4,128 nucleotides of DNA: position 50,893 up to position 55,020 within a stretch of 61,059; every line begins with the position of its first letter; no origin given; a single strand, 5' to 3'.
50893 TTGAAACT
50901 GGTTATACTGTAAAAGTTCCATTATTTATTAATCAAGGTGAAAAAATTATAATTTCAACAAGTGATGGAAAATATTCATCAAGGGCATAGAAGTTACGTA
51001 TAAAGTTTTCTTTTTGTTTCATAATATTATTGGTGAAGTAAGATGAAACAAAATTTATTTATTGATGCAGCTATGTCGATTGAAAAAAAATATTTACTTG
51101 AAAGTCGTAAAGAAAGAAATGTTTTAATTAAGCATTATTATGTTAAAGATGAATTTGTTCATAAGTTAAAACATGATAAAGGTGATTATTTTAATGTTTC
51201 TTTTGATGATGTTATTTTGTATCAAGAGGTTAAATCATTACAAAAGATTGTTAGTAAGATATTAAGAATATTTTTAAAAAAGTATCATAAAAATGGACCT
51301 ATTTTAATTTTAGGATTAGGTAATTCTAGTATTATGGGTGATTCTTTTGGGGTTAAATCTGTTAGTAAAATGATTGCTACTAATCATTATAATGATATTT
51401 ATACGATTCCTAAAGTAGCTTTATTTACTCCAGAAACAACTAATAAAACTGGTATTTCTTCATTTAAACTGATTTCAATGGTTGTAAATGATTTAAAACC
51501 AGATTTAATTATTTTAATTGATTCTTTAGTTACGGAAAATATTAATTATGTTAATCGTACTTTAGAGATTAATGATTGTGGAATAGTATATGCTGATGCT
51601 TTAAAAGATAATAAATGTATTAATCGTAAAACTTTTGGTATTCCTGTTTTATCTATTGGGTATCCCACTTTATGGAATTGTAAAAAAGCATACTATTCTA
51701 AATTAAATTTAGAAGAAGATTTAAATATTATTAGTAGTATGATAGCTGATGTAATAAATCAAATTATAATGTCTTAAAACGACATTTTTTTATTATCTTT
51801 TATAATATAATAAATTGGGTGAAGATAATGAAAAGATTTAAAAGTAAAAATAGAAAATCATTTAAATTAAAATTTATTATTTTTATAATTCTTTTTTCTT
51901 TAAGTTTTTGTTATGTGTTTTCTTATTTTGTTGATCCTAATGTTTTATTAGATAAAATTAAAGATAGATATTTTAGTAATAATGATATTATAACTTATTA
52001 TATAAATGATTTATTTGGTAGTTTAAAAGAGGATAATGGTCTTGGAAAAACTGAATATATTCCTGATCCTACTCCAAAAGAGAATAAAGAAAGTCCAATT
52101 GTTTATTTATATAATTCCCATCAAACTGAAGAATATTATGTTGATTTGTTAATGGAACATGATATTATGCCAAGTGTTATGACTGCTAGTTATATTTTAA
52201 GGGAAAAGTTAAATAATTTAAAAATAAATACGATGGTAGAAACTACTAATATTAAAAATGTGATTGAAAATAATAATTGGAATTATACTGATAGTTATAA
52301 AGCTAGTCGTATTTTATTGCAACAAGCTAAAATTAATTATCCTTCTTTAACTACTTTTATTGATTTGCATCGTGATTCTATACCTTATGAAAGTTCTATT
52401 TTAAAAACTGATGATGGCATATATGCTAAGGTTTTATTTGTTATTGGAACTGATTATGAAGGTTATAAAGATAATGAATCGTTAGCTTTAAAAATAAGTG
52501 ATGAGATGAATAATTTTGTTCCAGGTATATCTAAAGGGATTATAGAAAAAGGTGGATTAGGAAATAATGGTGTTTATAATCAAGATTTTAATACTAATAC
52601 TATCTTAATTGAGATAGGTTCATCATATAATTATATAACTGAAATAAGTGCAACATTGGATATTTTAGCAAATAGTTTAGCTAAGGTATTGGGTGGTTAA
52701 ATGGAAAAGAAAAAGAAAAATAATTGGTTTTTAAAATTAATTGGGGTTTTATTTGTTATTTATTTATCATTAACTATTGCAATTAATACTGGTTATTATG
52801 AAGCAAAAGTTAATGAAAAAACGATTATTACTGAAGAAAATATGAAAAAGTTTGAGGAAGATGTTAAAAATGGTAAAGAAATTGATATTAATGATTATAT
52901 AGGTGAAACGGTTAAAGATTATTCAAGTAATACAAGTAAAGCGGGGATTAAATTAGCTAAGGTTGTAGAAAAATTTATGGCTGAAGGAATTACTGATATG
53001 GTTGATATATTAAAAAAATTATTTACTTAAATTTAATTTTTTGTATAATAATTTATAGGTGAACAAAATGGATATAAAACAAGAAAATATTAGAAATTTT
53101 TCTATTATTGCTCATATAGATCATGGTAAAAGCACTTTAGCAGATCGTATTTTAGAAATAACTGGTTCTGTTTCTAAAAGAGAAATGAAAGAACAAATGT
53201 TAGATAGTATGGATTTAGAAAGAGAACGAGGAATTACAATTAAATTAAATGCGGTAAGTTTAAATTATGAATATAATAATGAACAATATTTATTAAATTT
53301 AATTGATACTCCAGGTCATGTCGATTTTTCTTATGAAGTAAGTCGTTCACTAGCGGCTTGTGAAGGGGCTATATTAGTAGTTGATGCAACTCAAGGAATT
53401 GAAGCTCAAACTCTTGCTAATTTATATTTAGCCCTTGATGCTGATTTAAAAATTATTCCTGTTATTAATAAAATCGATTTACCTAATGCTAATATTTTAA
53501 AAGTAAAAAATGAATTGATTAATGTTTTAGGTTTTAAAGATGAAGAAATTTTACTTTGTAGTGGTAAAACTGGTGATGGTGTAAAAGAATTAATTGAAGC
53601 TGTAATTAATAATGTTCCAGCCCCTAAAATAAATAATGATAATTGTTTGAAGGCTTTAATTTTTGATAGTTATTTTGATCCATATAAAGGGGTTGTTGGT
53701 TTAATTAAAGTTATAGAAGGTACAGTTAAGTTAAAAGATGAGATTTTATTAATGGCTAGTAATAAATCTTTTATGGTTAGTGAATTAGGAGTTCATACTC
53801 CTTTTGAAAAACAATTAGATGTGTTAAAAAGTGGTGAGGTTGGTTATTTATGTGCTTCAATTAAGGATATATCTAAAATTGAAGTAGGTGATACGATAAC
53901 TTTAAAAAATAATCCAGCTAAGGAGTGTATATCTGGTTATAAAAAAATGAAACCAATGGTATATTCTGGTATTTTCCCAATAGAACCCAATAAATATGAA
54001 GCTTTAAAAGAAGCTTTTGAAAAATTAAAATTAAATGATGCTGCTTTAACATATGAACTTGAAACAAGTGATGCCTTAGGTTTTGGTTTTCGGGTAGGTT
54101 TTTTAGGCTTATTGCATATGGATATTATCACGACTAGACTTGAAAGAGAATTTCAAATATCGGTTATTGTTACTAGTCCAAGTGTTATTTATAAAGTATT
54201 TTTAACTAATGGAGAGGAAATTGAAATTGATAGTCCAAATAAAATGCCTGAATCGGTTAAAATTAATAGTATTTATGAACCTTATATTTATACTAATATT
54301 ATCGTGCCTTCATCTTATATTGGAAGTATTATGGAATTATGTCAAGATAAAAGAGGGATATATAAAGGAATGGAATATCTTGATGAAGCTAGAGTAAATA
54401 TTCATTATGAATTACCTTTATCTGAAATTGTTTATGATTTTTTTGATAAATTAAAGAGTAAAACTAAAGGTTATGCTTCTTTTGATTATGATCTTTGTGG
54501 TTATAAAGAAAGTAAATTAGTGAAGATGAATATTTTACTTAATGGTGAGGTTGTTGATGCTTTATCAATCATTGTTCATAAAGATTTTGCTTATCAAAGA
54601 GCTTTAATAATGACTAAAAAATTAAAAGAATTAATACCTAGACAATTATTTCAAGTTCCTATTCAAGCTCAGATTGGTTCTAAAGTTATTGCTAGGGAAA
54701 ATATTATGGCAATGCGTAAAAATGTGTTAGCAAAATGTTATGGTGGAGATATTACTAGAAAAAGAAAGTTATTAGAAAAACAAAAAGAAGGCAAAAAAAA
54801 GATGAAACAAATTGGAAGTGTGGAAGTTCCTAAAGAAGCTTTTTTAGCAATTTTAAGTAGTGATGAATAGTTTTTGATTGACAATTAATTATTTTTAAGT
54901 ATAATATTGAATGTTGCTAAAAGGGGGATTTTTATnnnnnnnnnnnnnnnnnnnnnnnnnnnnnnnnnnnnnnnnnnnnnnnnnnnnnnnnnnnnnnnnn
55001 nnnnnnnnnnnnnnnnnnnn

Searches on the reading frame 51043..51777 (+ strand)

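Call 29: search_protein_families(library=pfam, proteins=[window:51043-51777:+], max_evalue=0.00001)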
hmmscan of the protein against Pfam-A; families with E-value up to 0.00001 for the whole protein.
window:51043-51777:+ (244 aa): 1 family
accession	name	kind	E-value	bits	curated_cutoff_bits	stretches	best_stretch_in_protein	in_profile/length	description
PF03418.19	Peptidase_A25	-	2.4e-25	89.6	27.8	1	17-210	24-228/353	Germination protease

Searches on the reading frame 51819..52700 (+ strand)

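Call 29: search_protein_families(library=pfam, proteins=[window:51819-52700:+], max_evalue=0.00001)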
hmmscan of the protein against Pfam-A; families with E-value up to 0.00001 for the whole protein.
window:51819-52700:+ (293 aa): 1 family
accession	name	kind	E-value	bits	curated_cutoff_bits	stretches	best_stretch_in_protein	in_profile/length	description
PF07454.18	SpoIIP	-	2e-42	146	24.4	1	81-287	74-268/269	Stage II sporulation protein P (SpoIIP)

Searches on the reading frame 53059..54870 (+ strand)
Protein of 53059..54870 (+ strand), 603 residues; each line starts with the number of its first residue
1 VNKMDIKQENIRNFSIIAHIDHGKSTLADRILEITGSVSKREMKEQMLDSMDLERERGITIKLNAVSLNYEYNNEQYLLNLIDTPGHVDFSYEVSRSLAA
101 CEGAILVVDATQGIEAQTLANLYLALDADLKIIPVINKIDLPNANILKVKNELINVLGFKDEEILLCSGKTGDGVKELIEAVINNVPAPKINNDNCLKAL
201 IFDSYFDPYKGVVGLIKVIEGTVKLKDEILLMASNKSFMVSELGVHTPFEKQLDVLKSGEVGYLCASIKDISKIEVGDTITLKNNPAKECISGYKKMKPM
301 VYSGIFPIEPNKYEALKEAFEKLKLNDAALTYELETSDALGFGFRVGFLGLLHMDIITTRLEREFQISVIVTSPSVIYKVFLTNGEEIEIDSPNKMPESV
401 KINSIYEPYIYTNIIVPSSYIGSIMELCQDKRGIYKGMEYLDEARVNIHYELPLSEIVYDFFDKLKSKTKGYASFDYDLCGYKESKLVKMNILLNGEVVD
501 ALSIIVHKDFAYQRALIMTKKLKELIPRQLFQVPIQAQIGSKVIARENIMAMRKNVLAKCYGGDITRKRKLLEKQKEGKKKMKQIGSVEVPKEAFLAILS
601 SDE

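Call 29: search_protein_families(library=pfam, proteins=[window:53059-54870:+], max_evalue=0.00001)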
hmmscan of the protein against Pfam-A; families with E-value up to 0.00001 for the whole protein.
window:53059-54870:+ (603 aa): 4 families
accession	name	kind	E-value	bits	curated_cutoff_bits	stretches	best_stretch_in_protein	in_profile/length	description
PF00009.33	GTP_EFTU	-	3.7e-59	199.9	26.5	1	9-187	1-187/188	Elongation factor Tu GTP binding domain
PF06421.17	LepA_C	-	6.6e-49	164.9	29.7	1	494-599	1-106/107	GTP-binding protein LepA C-terminus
PF00679.30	EFG_C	-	4.6e-23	81.5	27.9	1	405-491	2-87/89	Elongation factor G C-terminus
PF03144.31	GTP_EFTU_D2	-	4e-09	37.2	30.3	1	211-281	1-73/73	Elongation factor Tu domain 2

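Call 30: find_homologous_proteins(query=window:53059-54870:+, max_evalue=1e-100)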
Query window:53059-54870:+ (603 aa): 8000 proteins with E <= 1e-100 among 8000 candidates; the best 120 are listed.
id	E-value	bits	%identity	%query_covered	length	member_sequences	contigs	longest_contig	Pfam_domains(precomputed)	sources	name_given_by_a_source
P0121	0.0e+0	1311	100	100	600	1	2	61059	PF00679.31,PF06421.18,PF00009.34,PF03144.32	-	-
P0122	0.0e+0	1182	90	100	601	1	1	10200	PF00679.31,PF06421.18,PF00009.34,PF03144.32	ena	-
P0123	0.0e+0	1179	90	100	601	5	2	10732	PF00679.31,PF06421.18,PF00009.34,PF03144.32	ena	-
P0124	0.0e+0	1179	90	100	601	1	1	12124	PF00679.31,PF06421.18,PF00009.34,PF03144.32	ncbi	-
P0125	0.0e+0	1172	89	100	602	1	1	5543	PF00679.31,PF06421.18,PF00009.34,PF03144.32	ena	-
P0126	0.0e+0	1163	89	99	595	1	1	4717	PF00679.31,PF06421.18,PF00009.34,PF03144.32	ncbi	-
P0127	0.0e+0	1162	89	99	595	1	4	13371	PF00679.31,PF06421.18,PF00009.34,PF03144.32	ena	-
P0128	0.0e+0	1161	89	99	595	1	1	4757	PF00679.31,PF06421.18,PF00009.34,PF03144.32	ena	-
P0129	0.0e+0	1159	89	99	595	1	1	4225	PF00679.31,PF06421.18,PF00009.34,PF03144.32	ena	-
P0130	0.0e+0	1158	88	100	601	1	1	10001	PF00679.31,PF06421.18,PF00009.34,PF03144.32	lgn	-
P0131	0.0e+0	1158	89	99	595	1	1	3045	PF00679.31,PF06421.18,PF00009.34,PF03144.32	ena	-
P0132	0.0e+0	1132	87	99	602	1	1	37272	PF00679.31,PF06421.18,PF00009.34,PF03144.32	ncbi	-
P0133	0.0e+0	1112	83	100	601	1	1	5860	PF00679.31,PF06421.18,PF00009.34,PF03144.32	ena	-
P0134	0.0e+0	1111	83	100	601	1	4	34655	PF00679.31,PF06421.18,PF00009.34,PF03144.32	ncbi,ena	-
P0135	0.0e+0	1110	83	100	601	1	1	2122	PF00679.31,PF06421.18,PF00009.34,PF03144.32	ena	-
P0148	0.0e+0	1096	83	100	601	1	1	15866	PF00679.31,PF06421.18,PF00009.34,PF03144.32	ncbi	-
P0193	0.0e+0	1073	83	99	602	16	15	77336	PF00679.31,PF06421.18,PF00009.34,PF03144.32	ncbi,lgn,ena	-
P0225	0.0e+0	1060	79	99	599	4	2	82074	PF00679.31,PF06421.18,PF00009.34,PF03144.32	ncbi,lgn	-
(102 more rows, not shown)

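Call 31: list_cluster_members(proteins=[P0124, P0132, P0134, P0148, P0008, P0005, P0193, P0225])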
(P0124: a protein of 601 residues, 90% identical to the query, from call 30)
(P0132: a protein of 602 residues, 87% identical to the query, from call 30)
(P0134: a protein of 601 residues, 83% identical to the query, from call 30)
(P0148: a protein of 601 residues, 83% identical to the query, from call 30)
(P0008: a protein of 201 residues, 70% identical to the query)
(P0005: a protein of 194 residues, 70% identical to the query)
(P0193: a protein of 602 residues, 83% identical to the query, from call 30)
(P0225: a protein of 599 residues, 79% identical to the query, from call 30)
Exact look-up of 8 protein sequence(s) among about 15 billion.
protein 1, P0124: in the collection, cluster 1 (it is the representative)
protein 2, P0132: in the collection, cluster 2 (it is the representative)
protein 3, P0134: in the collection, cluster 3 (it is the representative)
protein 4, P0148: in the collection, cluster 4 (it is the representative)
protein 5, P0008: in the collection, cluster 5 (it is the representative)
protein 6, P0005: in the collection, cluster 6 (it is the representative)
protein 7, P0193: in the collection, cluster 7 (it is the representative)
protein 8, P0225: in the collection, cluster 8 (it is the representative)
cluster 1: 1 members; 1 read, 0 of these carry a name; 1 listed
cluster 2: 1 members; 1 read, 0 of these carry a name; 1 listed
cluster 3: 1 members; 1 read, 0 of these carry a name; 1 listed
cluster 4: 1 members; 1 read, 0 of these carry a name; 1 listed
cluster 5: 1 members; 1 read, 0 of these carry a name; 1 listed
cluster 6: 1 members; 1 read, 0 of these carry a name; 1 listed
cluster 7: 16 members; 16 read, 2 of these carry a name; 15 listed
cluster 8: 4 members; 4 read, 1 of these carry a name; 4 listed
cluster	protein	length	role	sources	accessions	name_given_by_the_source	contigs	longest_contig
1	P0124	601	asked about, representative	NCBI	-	-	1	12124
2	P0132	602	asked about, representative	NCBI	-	-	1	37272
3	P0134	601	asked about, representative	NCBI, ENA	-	-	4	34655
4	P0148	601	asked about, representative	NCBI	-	-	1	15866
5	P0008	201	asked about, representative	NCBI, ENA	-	-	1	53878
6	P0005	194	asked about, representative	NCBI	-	-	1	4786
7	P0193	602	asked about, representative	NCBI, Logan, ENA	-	-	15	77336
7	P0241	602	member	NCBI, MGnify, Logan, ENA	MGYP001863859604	FL=1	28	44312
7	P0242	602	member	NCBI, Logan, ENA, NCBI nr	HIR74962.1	TPA: elongation factor 4 [Candidatus Ventrenecus avicola] | elongation factor 4 [Candidatus Ventrenecus avicola]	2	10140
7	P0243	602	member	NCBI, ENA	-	-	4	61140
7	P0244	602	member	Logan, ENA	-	-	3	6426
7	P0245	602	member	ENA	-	-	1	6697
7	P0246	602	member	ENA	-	-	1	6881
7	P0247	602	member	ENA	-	-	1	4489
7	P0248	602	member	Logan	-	-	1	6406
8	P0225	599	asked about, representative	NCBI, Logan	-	-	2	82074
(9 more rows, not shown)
